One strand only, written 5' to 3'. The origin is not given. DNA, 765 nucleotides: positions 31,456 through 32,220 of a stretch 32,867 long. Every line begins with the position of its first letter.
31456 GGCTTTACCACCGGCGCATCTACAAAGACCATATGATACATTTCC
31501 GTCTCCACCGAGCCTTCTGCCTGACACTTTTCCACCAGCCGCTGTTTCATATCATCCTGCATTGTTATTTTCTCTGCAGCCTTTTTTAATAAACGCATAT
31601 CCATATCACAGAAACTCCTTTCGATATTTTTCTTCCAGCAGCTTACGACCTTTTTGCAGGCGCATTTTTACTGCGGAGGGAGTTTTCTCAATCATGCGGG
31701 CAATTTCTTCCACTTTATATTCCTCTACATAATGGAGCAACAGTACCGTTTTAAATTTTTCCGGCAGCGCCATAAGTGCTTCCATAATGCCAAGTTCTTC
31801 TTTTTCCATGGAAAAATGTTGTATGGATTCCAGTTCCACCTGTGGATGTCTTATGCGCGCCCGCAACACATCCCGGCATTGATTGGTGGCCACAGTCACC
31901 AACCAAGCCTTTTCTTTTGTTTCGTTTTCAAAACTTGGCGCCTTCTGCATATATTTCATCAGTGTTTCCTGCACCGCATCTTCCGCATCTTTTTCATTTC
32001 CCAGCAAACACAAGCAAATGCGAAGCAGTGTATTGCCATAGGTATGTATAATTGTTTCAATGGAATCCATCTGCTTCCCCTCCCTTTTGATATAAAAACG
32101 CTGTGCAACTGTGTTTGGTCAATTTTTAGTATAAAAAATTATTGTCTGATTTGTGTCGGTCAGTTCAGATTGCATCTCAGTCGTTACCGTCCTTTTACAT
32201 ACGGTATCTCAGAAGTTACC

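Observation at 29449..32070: ECF sigma / anti-sigma pair hard-wired to a PqqD-like RRE protein and a soluble SipW-type (Ser-His) signal-peptidase homolog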

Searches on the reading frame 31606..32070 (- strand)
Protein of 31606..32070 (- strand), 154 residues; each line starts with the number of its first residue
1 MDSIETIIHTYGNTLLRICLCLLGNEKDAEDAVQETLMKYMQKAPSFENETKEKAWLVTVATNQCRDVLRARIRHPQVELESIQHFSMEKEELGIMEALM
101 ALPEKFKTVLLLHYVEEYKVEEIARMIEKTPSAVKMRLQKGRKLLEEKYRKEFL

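Call 3: search_protein_families(library=pfam, proteins=[window:31606-32070:-], max_evalue=0.1)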
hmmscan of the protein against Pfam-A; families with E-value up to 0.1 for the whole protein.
window:31606-32070:- (154 aa): 7 families
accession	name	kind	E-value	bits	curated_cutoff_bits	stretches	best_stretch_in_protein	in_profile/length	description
PF04542.20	Sigma70_r2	-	2.1e-14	53.5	24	1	8-72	2-68/71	Sigma-70 region 2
PF08281.18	Sigma70_r4_2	-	2.3e-13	50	25.7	1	95-145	4-54/54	Sigma-70, region 4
PF04545.22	Sigma70_r4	-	1.5e-06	28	24.1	1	98-143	1-46/50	Sigma-70, region 4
PF22029.2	PhyR_sigma2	-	0.0016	18.8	27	1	22-58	15-51/55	Sigma2 domain of PhyR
PF04297.20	UPF0122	-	0.0058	17.3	22.7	1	102-147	18-63/101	Putative helix-turn-helix protein, YlxM / p13 like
PF06530.18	Phage_antitermQ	-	0.053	13.9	26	0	95-146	56-107/118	Phage antitermination protein Q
PF01022.26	HTH_5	-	0.068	13.5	22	0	116-138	14-36/47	Bacterial regulatory protein, arsR family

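Call 4: search_protein_families(library=ncbifam, proteins=[window:31606-32070:-], max_evalue=0.1)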
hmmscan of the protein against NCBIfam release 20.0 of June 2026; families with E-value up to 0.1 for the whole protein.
window:31606-32070:- (154 aa): 94 families (the best 25 are shown)
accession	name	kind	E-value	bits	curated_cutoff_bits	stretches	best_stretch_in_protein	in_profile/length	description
NF006930.0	PRK09415.1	subfamily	5.5e-26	91.5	198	1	2-151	16-177/179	RNA polymerase factor sigma C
NF058625.1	sigma_PG0214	equivalog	1.3e-25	90.1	130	1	5-151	7-163/170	GFO_1088 family ECF-type sigma factor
NF008891.0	PRK11924.1-5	subfamily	2e-24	86.6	259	1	2-147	3-161/171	RNA polymerase sigma factor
NF006089.0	PRK08241.1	subfamily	5.4e-24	84.9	240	2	4-78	24-98/343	RNA polymerase subunit sigma-70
NF007223.0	PRK09641.1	equivalog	9.3e-24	84.3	209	2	5-81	21-95/187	RNA polymerase sigma factor SigW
NF053879.1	RNAPolSigSigVBac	equivalog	1.3e-22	80.2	190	1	6-152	8-158/160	RNA polymerase sigma factor SigV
TIGR02960.1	SigX5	hypoth_equivalog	2.7e-22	79.4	264.75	2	5-77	8-80/322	RNA polymerase sigma-70 factor, TIGR02960 family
NF008888.0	PRK11922.1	equivalog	8.3e-22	77.9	204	2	3-89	31-115/231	RNA polymerase sigma factor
TIGR02937.1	sigma70-ECF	superfamily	1.7e-21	76.6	42.9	1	3-148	2-164/165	sigma-70 family RNA polymerase sigma factor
TIGR02983.1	SigE-fam_strep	subfamily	1.8e-21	76.7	141.55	1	4-150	8-159/162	SigE family RNA polymerase sigma factor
NF007222.0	PRK09640.1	equivalog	2.9e-21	75.9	194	1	5-150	29-183/188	RNA polymerase sigma factor SigX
TIGR02985.1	Sig70_bacteroi1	subfamily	6.4e-21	75.2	126.4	1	4-147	3-160/162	RNA polymerase sigma-70 factor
TIGR02948.1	SigW_bacill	equivalog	1.4e-20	74.2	243.1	2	6-81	22-95/187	RNA polymerase sigma factor SigW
NF007216.0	PRK09638.1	equivalog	1.9e-20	73.4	194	1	4-150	20-175/180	RNA polymerase sigma factor SigY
NF007225.0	PRK09643.1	equivalog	2.6e-20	73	190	1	6-148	31-181/204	RNA polymerase sigma factor SigM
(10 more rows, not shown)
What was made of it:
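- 31606..32070 (-): ECF-type sigma-70 factor. It is a neighbour, not part of the peptidase module. Sigma70_r2 plus r4_2, and TIGR02937 above its cut-off (calls 3, 4).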
